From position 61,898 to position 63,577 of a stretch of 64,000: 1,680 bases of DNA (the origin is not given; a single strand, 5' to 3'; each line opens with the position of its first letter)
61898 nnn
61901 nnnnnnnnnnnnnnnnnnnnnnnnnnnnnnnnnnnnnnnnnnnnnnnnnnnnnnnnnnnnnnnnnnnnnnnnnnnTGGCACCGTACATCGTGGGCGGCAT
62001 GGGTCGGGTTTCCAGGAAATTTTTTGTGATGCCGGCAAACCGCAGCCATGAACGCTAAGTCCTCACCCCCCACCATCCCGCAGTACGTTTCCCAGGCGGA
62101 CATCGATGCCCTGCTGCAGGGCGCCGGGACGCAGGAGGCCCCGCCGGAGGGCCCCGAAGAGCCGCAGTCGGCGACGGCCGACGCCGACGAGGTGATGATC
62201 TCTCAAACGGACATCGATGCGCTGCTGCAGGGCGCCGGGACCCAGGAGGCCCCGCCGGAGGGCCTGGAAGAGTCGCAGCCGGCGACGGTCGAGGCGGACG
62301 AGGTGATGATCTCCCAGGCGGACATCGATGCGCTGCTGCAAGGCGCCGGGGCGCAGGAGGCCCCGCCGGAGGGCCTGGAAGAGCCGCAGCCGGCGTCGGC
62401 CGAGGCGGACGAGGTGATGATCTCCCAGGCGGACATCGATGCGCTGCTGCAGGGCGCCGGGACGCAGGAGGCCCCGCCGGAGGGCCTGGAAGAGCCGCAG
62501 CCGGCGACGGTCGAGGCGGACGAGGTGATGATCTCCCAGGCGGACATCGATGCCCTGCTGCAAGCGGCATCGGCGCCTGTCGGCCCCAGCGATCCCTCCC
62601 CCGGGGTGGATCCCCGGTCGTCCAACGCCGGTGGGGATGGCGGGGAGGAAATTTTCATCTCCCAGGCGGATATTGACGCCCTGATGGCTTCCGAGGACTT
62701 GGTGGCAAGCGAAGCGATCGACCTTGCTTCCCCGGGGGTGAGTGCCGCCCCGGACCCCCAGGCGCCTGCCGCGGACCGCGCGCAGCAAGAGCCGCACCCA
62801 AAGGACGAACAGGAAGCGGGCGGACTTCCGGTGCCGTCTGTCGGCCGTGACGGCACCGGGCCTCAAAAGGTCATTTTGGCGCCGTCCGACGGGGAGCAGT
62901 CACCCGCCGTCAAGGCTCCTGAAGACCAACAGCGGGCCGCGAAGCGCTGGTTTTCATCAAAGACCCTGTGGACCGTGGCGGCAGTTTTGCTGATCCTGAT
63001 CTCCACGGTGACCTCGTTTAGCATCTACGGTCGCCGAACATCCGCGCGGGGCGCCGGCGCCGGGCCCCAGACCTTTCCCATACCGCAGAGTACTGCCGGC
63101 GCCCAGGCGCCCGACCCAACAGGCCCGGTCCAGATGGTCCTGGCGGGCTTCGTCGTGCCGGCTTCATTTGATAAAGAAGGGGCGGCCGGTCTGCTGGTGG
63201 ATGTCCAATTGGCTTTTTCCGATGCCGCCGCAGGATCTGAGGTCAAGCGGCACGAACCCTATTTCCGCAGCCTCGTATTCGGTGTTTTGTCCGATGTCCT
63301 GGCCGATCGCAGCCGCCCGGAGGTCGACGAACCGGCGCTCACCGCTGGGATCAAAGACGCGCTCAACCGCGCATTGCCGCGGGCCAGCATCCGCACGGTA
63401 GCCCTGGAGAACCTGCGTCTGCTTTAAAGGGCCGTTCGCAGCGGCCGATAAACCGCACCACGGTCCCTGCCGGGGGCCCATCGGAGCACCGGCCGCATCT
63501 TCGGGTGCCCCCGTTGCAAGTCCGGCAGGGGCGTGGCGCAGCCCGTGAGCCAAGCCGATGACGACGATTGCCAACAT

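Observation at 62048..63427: Membrane-tethered FliL-like protein carrying six FliM-type '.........' (CheY-P docking-like) motifs, encoded immediately after fliA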

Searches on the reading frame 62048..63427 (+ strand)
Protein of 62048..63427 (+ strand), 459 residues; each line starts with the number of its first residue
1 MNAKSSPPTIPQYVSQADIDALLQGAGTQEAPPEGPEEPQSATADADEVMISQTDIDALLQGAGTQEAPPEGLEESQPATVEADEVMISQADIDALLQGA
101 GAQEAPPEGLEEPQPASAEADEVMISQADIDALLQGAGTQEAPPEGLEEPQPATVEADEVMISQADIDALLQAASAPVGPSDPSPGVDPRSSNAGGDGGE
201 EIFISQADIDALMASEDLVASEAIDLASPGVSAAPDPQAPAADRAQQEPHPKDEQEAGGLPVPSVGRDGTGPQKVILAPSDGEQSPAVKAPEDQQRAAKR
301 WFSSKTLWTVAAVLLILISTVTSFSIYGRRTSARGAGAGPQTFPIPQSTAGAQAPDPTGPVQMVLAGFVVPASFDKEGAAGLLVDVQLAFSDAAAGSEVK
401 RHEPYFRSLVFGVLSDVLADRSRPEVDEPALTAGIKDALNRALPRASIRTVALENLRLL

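Call 3: search_protein_families(library=pfam, proteins=[window:62048-63427:+], max_evalue=1)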
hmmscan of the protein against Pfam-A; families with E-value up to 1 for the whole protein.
window:62048-63427:+ (459 aa): 4 families
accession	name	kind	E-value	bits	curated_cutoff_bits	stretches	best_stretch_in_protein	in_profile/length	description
PF02491.25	SHS2_FTSA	-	1.4e-05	25.8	25.4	0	155-181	15-40/79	SHS2 domain inserted in FTSA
PF04344.18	CheZ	-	0.0012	19.2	30.7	0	104-136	168-200/203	Chemotaxis phosphatase, CheZ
PF18197.6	TTHB210-like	-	0.0085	17.1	26.6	0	122-154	10-41/50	Hypothetical protein TTHB210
PF14574.11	RACo_C_ter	-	0.55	9.7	27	0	80-105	124-149/261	C-terminal domain of RACo the ASKHA domain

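Call 5: search_protein_families(library=ncbifam, proteins=[window:62048-63427:+], max_evalue=1)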
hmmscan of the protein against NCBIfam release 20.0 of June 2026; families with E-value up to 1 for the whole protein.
window:62048-63427:+ (459 aa): 2 families
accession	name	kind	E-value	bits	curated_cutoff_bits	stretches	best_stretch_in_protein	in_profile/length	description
NF005995.1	PRK08119.1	equivalog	5.6e-05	22.8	218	0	122-170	2-42/376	flagellar motor switch phosphatase FliY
NF005435.1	PRK07021.1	equivalog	0.0027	17.6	131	1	334-443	21-137/157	flagellar basal body-associated protein FliL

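Call 9: find_homologous_proteins(query=window:62048-63427:+, max_evalue=0.001)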
Query window:62048-63427:+ (459 aa): 28 proteins with E <= 0.001 among 8000 candidates.
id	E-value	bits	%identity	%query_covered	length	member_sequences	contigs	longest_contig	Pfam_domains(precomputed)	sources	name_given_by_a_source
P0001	3.4e-242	822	97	81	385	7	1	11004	-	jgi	jgi:flagellar basal body-associated protein FliL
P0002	7.2e-209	712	76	100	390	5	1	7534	-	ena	-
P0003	2.3e-160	552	66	100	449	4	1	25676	-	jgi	jgi:flagellar basal body-associated protein FliL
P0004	1.7e-155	536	78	73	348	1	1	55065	-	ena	-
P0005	2.9e-117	410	65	73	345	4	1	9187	-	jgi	jgi:flagellar basal body-associated protein FliL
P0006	8.9e-112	392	51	100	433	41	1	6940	-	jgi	-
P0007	1.2e-104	369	59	73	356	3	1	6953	-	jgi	jgi:flagellar basal body-associated protein FliL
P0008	2.2e-95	338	56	73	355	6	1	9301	-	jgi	jgi:flagellar basal body-associated protein FliL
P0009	2.4e-93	332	53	73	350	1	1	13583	-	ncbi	-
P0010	1.1e-91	326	54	73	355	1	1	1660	-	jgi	jgi:hypothetical protein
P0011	3.7e-90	321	66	57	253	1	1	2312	-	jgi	jgi:flagellar basal body-associated protein FliL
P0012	3.4e-35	140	30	97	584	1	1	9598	-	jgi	jgi:hypothetical protein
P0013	3.0e-30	124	33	98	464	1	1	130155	-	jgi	jgi:hypothetical protein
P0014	1.2e-29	122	33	97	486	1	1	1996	-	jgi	jgi:hypothetical protein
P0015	1.7e-28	118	31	97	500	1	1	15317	-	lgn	-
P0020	3.5e-18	84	30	89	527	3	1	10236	-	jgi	jgi:flagellar basal body-associated protein FliL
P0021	6.5e-15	73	29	97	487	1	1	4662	-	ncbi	-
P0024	5.4e-10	57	27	97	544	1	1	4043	PF03748.20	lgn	-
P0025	5.3e-9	54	26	97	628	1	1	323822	-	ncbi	ncbi:MAG: hypothetical protein ABIK15_11220 [Pseudomonadota bacterium]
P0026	2.5e-7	48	21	97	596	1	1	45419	-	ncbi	-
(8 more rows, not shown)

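Call 23: find_related_loci(query=window:62048-63427:+, collection=genome_contigs, flank=8000)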
Query window:62048-63427:+ (459 aa) in genome_contigs; peptide patterns used: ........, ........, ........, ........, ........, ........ (x = any residue, [..] = any of these).
121 stretches matched a pattern, but none encodes a relative of the query by tblastn (E <= 1e-3).

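Call 24: find_encoding_contigs(protein=P0025, flank=10000, max_places=2)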
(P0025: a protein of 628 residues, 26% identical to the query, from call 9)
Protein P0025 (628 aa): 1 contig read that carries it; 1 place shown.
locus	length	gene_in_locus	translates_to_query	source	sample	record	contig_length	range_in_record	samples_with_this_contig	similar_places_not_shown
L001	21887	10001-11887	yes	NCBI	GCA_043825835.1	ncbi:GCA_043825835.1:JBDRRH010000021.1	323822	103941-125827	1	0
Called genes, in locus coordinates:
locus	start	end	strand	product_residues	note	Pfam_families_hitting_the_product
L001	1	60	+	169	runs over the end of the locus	PF03748:FliL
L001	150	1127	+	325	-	PF02154:FliM, PF01052:FliMN_C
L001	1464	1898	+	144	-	PF04347:FliO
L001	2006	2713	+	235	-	PF00813:FliP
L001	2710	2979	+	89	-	PF01313:Bac_export_3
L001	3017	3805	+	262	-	PF01311:Bac_export_1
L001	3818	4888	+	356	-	PF01312:Bac_export_2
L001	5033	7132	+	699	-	PF00771:FHIPEP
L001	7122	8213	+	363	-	PF00448:SRP54, PF13401:AAA_22 (weak)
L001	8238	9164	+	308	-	PF00142:Fer4_NifH, PF01656:CbiA, PF02374:ArsA_ATPase (faint), PF06564:CBP_BcsQ (weak), PF10609:ParA, PF13614:AAA_31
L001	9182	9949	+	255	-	PF04542:Sigma70_r2, PF04545:Sigma70_r4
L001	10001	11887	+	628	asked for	-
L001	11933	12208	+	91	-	-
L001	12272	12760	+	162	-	PF19610:DUF6115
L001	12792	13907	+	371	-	PF02120:Flg_hook (weak)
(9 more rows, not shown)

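Call 26: list_cluster_members(proteins=[P0009, P0021, P0025, P0026, P0001, P0013, P0020, P0024])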
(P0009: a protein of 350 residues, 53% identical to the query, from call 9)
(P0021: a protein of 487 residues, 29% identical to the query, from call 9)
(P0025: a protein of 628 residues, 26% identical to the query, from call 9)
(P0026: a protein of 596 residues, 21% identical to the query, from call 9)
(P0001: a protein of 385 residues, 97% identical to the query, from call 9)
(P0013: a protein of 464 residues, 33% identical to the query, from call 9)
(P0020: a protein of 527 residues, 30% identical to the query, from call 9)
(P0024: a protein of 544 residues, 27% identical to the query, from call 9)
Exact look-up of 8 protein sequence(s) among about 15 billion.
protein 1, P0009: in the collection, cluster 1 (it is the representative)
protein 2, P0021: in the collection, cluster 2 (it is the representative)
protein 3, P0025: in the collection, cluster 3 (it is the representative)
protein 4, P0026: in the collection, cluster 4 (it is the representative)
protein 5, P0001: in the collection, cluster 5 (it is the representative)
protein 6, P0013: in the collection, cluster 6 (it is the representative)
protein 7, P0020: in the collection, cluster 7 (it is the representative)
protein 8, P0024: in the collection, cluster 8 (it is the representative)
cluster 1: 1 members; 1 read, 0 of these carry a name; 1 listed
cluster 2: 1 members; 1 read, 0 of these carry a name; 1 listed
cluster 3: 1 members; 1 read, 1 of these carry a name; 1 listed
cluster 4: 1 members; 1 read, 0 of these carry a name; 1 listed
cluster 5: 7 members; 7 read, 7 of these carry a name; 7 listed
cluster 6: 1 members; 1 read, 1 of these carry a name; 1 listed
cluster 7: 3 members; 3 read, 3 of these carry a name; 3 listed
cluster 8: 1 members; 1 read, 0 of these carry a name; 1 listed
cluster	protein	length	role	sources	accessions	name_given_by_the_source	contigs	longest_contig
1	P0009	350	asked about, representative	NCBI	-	-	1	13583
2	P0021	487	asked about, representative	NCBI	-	-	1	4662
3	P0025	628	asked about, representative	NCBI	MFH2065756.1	MAG: hypothetical protein ABIK15_11220 [Pseudomonadota bacterium]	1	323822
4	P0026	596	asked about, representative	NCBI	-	-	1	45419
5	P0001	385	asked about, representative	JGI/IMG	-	flagellar basal body-associated protein FliL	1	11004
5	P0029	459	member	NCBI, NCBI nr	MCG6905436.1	MAG: hypothetical protein LJE63_02330 [Desulfobacteraceae bacterium] | hypothetical protein [Desulfobacteraceae bacterium]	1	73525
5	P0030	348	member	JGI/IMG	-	flagellar basal body-associated protein FliL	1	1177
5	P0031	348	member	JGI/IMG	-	flagellar basal body-associated protein FliL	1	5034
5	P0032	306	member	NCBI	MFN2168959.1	MAG: hypothetical protein ACK2U9_22215, partial [Anaerolineae bacterium]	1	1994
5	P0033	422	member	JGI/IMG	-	flagellar basal body-associated protein FliL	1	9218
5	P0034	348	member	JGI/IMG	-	flagellar basal body-associated protein FliL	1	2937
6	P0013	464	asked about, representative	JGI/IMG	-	hypothetical protein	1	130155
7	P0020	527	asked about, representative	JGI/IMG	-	flagellar basal body-associated protein FliL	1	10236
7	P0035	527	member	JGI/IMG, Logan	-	flagellar basal body-associated protein FliL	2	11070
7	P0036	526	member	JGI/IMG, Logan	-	flagellar basal body-associated protein FliL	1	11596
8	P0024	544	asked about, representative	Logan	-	-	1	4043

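Call 70: predict_structure(alignment_id=A2)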
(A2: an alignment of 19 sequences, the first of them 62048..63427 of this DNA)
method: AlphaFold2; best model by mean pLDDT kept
length: 459 residues; sequences in the alignment: 19
mean_pLDDT: 56.0   pTM: 0.29
mean pLDDT of the five models: 56.0, 54.9, 53.3, 49.5, 49.1
residues with pLDDT >= 90: 48; 70-90: 93; 50-70: 79; < 50: 239
segments of 3 or more residues with pLDDT < 50: 1-10, 27-49, 64-85, 101-122, 138-159, 176-200, 222-303, 330-357
pLDDT, mean of each block of 10 residues (from residue 1): 44 62 54 35 42 68 45 34 49 61 37 37 57 55 36 40 70 53 36 36 68 61 43 37 33 34 36 37 34 37 59 83 64 39 42 46 89 81 92 85 93 91 82 93 80 89
secondary structure, 60 per line:
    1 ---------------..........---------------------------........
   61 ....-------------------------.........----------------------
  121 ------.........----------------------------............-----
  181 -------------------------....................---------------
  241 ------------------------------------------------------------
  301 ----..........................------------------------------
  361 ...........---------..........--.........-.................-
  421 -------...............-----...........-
elements in order: H16-25 H53-64 H90-98 H127-135 H164-175 H206-225 H305-330 E361-371 E381-390 H393-401 H403-419 H428-442 E448-458

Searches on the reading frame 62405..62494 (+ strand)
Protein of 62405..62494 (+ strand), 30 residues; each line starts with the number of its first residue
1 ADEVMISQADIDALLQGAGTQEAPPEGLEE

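Call 44: search_solved_structures(query=window:62405-62494:+, max_evalue=10, show_alignments=5)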
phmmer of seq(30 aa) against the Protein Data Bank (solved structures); distinct sequences matched with E-value up to 10: 1.
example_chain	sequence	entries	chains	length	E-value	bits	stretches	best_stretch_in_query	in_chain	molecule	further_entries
3opc_A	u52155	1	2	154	0.38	14.4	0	2-24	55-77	Uncharacterized protein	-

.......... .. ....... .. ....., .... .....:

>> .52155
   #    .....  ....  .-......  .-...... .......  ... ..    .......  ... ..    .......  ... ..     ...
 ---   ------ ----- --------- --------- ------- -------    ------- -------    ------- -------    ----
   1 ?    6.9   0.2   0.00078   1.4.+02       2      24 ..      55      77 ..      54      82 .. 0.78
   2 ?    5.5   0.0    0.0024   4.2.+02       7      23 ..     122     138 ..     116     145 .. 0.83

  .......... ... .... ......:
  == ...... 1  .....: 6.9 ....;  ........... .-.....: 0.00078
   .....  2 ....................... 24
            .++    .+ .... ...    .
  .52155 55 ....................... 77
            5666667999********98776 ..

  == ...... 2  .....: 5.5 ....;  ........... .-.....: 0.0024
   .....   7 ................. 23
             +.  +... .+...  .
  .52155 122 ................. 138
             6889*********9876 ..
